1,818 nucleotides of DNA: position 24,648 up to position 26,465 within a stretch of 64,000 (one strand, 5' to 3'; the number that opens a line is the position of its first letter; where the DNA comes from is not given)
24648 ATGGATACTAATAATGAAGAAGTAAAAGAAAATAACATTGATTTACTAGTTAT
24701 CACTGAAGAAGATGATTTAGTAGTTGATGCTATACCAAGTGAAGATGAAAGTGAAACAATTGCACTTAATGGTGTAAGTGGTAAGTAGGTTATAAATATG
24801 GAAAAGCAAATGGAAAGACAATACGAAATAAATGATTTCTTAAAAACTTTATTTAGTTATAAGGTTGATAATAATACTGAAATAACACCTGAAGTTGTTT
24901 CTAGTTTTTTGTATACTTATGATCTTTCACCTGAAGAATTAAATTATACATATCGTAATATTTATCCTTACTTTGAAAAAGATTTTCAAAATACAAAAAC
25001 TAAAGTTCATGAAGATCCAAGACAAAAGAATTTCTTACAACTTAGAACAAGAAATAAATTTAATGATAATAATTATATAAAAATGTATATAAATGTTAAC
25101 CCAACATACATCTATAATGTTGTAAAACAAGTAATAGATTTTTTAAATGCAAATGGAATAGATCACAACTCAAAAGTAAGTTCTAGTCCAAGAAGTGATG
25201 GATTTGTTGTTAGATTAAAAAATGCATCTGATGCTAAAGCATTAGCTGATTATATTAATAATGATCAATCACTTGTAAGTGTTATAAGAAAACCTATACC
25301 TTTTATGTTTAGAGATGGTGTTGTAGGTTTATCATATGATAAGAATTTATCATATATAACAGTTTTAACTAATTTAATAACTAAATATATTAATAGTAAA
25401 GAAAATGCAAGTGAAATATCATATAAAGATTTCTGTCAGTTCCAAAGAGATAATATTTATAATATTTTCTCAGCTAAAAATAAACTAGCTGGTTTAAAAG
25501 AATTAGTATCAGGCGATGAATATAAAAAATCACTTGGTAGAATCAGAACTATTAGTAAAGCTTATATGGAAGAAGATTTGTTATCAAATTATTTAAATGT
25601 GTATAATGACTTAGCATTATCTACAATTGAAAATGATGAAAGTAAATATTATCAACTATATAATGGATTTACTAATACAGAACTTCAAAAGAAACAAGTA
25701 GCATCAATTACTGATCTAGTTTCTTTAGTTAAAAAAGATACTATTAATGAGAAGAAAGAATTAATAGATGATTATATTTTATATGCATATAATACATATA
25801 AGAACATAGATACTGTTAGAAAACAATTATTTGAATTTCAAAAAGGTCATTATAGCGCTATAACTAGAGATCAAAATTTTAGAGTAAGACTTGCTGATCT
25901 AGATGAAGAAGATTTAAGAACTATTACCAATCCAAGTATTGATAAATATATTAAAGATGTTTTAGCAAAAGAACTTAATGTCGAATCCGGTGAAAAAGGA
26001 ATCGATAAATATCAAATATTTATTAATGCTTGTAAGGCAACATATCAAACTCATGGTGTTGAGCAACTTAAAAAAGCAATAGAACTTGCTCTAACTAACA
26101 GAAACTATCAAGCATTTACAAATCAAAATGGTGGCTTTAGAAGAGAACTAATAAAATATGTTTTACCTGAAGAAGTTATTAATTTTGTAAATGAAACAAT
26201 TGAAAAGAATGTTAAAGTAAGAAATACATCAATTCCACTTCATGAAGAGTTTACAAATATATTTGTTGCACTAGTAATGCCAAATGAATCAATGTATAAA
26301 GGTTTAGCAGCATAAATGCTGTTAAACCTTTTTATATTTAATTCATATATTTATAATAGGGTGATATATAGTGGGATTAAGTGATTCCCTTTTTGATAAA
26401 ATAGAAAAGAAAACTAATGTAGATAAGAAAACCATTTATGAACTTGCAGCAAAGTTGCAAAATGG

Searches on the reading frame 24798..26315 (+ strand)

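Call 7: search_protein_families(library=pfam, proteins=[window:24798-26315:+], max_evalue=0.01)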
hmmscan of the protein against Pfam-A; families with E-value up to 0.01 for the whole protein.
window:24798-26315:+ (505 aa): 1 family
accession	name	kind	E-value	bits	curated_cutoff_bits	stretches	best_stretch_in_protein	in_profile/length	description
PF17914.6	HopA1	-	5.7e-05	23.5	22.7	1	79-180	11-116/170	HopA1 effector protein family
